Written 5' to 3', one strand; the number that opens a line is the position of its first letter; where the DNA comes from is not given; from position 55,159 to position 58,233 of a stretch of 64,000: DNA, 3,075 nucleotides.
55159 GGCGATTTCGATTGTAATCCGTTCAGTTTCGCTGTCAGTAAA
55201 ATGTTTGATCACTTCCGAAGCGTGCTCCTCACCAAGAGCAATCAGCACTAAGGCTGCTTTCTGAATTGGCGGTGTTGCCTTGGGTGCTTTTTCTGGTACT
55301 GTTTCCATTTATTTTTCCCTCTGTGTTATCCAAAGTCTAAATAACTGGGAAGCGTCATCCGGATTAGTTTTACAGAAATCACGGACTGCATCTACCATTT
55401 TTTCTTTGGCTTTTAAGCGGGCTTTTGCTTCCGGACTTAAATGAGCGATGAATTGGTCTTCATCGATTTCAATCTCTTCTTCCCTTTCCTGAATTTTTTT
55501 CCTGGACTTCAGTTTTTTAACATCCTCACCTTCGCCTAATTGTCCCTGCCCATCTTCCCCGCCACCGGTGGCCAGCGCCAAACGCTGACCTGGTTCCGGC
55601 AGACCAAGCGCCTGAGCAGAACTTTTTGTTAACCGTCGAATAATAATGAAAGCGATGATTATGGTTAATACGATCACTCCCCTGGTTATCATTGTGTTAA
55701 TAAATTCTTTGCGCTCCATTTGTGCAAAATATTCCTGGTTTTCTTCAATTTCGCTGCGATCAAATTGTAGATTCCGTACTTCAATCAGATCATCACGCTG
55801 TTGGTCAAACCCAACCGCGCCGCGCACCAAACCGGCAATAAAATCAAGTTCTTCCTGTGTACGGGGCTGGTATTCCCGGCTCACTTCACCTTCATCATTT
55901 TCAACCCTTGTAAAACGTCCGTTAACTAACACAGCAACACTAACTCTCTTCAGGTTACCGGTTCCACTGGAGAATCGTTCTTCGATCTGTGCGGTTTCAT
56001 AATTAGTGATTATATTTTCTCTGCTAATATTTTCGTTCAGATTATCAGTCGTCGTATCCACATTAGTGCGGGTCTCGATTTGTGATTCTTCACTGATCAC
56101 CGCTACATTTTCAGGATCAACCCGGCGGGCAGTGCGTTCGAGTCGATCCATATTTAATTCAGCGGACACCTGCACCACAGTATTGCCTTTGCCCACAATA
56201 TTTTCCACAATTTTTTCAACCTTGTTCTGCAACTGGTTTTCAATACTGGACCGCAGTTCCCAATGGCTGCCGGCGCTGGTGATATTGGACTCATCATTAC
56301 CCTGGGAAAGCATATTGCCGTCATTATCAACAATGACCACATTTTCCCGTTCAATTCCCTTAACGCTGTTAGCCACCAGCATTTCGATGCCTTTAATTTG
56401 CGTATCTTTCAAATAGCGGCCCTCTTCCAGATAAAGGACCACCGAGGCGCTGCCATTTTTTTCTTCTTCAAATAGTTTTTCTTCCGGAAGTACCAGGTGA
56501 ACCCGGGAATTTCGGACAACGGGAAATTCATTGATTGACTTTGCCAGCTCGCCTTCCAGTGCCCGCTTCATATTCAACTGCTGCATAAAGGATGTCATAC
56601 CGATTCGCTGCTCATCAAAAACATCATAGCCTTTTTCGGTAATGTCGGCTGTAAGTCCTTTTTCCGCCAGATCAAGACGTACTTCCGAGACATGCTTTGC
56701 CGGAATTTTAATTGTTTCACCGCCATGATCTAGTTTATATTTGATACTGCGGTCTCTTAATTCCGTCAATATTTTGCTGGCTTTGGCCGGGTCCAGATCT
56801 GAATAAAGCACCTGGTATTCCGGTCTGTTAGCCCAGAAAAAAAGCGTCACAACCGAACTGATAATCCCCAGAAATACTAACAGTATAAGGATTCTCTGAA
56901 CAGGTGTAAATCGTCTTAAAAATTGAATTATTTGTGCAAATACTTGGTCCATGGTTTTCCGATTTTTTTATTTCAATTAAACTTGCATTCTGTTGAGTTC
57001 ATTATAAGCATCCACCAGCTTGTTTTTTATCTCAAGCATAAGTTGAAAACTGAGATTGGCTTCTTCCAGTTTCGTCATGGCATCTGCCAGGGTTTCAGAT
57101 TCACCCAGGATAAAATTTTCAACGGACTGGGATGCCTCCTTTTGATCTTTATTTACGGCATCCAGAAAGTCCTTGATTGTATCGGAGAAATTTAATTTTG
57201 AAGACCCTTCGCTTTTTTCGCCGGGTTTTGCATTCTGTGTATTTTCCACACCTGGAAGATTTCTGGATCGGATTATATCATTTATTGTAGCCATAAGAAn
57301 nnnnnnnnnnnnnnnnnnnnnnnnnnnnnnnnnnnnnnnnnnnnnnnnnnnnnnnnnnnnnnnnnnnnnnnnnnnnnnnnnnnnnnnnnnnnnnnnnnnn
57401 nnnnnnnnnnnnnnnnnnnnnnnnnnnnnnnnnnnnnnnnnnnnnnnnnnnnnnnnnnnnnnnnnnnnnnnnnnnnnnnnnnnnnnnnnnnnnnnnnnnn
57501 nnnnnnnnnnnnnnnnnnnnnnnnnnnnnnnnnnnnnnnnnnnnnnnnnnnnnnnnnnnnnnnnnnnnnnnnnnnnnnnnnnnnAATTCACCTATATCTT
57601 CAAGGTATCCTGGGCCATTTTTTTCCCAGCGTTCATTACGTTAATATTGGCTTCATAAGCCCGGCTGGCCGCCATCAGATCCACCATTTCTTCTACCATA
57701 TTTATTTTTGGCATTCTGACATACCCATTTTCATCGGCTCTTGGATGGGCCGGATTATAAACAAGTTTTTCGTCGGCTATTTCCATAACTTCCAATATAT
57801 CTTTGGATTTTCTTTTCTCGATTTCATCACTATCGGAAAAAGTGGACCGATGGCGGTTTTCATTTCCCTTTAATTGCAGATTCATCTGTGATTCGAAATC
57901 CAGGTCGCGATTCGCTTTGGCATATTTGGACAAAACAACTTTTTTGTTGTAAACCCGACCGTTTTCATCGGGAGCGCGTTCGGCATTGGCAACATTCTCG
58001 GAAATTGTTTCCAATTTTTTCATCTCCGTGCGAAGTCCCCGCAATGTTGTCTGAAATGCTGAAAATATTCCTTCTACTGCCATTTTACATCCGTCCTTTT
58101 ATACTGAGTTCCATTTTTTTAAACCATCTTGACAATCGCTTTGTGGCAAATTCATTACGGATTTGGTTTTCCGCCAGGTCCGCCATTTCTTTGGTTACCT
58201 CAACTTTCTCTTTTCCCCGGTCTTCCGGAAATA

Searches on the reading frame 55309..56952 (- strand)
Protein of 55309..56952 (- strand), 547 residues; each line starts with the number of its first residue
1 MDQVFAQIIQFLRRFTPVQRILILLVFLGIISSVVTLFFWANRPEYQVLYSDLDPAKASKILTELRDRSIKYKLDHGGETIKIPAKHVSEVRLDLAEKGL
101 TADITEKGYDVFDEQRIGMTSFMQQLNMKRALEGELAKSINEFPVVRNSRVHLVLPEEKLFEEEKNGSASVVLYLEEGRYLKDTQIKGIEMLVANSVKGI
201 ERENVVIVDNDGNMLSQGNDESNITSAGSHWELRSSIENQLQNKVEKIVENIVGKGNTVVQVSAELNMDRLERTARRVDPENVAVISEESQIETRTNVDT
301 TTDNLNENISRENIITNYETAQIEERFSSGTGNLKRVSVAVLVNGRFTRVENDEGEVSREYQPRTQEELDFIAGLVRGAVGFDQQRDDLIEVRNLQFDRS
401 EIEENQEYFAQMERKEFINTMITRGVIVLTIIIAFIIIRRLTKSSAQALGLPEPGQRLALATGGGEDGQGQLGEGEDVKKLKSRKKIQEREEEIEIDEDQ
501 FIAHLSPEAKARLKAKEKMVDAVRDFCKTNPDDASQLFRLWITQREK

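Call 7: search_protein_families(library=pfam, proteins=[window:55309-56952:-], max_evalue=0.001)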
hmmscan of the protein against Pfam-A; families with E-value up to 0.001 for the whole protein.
window:55309-56952:- (547 aa): 2 families
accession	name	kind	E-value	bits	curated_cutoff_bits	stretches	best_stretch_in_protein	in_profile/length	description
PF01514.23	YscJ_FliF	-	3e-59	200.3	24.4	1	42-217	2-179/179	Secretory protein of YscJ/FliF family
PF08345.17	YscJ_FliF_C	-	3.1e-27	96.3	23.8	1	250-397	2-147/147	Flagellar M-ring protein C-terminal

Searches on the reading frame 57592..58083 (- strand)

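Call 7: search_protein_families(library=pfam, proteins=[window:57592-58083:-], max_evalue=0.001)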
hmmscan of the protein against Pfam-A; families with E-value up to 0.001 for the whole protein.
window:57592-58083:- (163 aa): 1 family
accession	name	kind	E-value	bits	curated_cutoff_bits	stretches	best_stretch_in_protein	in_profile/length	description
PF06429.18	Flg_bbr_C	-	3.3e-14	52.6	23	1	119-162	2-45/46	Flagellar basal body rod FlgEFG protein C-terminal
